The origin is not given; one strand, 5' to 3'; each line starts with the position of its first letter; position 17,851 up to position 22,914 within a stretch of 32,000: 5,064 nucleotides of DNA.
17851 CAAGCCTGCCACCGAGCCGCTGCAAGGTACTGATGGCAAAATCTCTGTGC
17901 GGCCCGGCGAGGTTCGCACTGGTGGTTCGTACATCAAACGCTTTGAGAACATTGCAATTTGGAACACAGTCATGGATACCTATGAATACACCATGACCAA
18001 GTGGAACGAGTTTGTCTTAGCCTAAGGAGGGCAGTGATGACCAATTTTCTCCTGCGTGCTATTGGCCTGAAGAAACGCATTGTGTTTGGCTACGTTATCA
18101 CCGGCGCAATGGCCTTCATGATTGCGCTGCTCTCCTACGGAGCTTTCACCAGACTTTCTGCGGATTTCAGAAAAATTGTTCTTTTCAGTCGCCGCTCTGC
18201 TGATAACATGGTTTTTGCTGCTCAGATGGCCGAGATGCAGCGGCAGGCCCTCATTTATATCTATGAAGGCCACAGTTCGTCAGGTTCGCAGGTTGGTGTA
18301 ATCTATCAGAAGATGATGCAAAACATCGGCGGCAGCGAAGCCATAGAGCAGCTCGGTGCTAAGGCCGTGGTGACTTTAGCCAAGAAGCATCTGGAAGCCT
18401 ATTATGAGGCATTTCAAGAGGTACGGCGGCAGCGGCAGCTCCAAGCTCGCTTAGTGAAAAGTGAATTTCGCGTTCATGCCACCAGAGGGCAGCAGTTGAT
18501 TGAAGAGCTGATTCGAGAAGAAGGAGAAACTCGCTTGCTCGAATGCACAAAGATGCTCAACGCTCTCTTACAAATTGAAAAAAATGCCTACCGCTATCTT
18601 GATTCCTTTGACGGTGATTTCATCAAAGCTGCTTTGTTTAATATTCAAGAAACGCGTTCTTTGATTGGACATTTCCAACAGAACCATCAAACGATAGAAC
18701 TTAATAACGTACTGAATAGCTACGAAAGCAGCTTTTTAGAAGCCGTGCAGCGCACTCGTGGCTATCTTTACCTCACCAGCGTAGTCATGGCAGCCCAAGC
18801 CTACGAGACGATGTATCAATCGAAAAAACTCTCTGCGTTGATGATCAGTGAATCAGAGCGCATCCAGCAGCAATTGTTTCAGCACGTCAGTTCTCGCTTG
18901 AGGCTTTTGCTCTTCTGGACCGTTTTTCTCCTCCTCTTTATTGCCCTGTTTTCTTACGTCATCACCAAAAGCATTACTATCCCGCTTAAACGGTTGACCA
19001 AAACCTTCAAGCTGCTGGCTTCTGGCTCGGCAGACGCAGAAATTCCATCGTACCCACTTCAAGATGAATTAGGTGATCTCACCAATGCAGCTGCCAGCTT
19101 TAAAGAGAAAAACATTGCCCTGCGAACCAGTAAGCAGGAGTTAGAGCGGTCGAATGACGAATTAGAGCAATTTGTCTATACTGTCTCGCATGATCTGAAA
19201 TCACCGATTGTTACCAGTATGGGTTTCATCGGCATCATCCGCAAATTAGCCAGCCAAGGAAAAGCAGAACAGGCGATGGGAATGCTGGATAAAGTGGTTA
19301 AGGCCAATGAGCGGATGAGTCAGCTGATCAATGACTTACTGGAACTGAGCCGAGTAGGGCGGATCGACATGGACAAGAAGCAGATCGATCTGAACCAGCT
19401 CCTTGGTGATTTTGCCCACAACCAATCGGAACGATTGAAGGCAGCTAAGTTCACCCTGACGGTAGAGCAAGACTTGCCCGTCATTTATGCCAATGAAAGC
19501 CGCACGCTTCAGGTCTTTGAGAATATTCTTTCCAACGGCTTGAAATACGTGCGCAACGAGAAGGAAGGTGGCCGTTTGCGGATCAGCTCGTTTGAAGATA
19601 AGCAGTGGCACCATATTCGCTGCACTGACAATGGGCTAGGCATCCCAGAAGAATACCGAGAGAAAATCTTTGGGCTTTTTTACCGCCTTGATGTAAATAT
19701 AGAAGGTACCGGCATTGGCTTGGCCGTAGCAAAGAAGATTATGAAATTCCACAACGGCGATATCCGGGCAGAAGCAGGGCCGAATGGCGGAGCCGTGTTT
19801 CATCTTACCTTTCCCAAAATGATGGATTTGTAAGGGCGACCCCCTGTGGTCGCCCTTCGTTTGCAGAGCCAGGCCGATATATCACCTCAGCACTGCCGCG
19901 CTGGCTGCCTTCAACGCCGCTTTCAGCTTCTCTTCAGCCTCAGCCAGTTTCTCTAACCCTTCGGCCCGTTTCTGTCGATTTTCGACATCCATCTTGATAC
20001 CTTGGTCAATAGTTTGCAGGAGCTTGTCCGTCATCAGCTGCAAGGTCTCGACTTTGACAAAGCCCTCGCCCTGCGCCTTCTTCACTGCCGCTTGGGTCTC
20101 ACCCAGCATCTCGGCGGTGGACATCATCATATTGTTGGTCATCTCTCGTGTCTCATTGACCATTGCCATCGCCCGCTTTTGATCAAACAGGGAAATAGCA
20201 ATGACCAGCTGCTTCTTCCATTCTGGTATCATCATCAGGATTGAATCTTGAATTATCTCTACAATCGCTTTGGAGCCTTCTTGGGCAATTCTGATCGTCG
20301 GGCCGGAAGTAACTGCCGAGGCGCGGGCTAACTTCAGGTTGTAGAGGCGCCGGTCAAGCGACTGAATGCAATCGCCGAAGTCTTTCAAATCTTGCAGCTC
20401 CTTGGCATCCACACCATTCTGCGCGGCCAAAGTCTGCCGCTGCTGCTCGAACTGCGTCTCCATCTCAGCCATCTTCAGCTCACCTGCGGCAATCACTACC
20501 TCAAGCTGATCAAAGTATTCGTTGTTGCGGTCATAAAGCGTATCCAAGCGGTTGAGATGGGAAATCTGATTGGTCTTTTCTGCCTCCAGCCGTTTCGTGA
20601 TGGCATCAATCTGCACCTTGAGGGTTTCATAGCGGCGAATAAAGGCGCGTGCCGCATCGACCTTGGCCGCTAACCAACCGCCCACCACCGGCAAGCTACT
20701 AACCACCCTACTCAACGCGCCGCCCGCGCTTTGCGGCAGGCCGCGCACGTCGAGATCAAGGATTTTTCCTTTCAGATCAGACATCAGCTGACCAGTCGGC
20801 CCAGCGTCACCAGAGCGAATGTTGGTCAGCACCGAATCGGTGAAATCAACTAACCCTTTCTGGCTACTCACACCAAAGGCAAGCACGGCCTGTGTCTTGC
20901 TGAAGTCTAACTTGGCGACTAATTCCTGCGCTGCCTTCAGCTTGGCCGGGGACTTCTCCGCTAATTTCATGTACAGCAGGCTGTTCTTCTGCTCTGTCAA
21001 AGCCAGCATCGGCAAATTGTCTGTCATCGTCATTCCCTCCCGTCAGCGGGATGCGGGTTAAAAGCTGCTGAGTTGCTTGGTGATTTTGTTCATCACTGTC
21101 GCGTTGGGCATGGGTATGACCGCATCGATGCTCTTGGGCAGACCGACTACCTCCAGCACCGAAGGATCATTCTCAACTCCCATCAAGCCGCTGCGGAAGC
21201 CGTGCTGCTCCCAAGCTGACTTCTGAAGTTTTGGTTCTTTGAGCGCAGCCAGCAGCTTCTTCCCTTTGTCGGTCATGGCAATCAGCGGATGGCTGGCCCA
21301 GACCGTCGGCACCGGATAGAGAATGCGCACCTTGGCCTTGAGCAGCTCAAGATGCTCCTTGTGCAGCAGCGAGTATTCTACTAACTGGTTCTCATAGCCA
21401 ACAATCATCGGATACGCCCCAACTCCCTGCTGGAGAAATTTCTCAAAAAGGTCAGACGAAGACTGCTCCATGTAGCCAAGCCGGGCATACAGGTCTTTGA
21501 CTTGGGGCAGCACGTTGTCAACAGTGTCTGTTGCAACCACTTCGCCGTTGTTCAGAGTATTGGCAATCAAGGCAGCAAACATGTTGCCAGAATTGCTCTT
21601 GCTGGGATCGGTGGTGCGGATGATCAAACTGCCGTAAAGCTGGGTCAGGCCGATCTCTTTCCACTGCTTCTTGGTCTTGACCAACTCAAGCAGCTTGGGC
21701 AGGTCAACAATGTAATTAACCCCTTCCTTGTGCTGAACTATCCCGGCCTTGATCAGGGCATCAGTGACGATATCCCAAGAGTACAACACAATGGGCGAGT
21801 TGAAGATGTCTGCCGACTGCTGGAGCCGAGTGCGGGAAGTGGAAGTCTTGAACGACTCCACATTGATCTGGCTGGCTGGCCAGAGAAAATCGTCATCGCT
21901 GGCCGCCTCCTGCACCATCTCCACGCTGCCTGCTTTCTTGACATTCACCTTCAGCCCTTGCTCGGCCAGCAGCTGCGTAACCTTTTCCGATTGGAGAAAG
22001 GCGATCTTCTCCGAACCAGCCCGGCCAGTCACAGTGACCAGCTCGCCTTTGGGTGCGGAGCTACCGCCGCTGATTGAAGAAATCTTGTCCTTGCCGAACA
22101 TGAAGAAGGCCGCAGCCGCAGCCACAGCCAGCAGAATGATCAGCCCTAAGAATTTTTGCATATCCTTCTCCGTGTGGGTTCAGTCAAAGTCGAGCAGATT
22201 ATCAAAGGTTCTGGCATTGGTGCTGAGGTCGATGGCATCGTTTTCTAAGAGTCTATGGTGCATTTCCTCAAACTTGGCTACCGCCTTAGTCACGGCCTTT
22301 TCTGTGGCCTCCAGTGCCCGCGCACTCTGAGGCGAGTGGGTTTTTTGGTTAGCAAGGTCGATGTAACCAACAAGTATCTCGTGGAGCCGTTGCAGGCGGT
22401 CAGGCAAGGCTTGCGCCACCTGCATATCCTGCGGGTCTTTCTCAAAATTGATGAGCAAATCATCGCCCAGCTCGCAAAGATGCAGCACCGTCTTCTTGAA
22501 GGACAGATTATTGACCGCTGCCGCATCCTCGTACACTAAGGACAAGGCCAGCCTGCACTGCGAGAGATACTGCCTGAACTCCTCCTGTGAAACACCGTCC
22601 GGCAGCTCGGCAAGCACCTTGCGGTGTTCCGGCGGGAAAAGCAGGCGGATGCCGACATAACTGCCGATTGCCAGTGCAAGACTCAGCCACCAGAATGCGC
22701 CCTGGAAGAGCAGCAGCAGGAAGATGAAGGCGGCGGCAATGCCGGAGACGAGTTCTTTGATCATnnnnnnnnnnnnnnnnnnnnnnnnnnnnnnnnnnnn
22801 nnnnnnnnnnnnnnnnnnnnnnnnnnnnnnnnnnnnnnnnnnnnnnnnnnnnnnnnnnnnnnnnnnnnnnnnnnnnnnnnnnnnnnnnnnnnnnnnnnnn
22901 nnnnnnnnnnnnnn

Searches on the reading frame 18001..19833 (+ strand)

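Call 10: search_protein_families(library=pfam, proteins=[window:18001-19833:+], max_evalue=0.001)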
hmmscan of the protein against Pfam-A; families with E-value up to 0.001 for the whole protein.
window:18001-19833:+ (610 aa): 2 families
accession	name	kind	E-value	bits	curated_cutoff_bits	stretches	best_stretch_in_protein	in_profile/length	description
PF02518.31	HATPase_c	-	1.4e-21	77.4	26.4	1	499-606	3-109/111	Histidine kinase-, DNA gyrase B-, and HSP90-like ATPase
PF00512.31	HisKA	-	1.3e-10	41.6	26.9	1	388-452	2-63/66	His Kinase A (phospho-acceptor) domain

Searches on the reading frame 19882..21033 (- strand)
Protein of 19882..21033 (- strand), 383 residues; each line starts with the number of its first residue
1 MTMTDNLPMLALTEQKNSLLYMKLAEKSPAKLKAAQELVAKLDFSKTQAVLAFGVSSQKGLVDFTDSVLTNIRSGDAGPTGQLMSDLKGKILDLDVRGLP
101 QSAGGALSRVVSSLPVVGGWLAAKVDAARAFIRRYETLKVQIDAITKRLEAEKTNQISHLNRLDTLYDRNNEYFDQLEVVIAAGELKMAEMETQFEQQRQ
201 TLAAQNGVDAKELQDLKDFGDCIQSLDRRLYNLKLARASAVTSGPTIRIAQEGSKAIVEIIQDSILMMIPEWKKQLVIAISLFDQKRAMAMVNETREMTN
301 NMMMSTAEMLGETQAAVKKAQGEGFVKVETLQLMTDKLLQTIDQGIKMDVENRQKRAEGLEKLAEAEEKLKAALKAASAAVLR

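Call 10: search_protein_families(library=pfam, proteins=[window:19882-21033:-], max_evalue=0.001)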
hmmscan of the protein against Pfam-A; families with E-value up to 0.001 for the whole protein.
window:19882-21033:- (383 aa): 1 family
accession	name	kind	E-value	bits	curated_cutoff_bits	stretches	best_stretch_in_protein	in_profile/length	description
PF05816.16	TelA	-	5.7e-70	236.5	30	1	36-375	2-331/332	Toxic anion resistance protein (TelA)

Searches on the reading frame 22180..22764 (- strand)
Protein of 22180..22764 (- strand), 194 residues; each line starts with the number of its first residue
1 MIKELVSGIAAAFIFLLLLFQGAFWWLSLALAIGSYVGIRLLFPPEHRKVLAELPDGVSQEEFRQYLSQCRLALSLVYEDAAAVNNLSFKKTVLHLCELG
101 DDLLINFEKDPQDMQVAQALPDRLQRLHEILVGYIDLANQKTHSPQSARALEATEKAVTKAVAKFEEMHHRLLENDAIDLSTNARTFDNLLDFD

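Call 6: search_protein_families(library=pfam, proteins=[window:22180-22764:-], max_evalue=0.1)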
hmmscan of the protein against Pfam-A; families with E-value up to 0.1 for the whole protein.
window:22180-22764:- (194 aa): 2 families
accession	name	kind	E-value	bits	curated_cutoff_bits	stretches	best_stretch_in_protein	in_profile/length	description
PF10112.14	Halogen_Hydrol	-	2.1e-19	70.7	29.8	1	3-182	3-186/191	5-bromo-4-chloroindolyl phosphate hydrolysis protein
PF20733.2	LRIM1_dimer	-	0.077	13.3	35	1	122-191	36-109/187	Dimerization domain in LRIM1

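Call 25: search_protein_families(library=ncbifam, proteins=[window:22180-22764:-], max_evalue=1)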
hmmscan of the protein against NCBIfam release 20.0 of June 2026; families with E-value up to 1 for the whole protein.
window:22180-22764:- (194 aa): 0 families
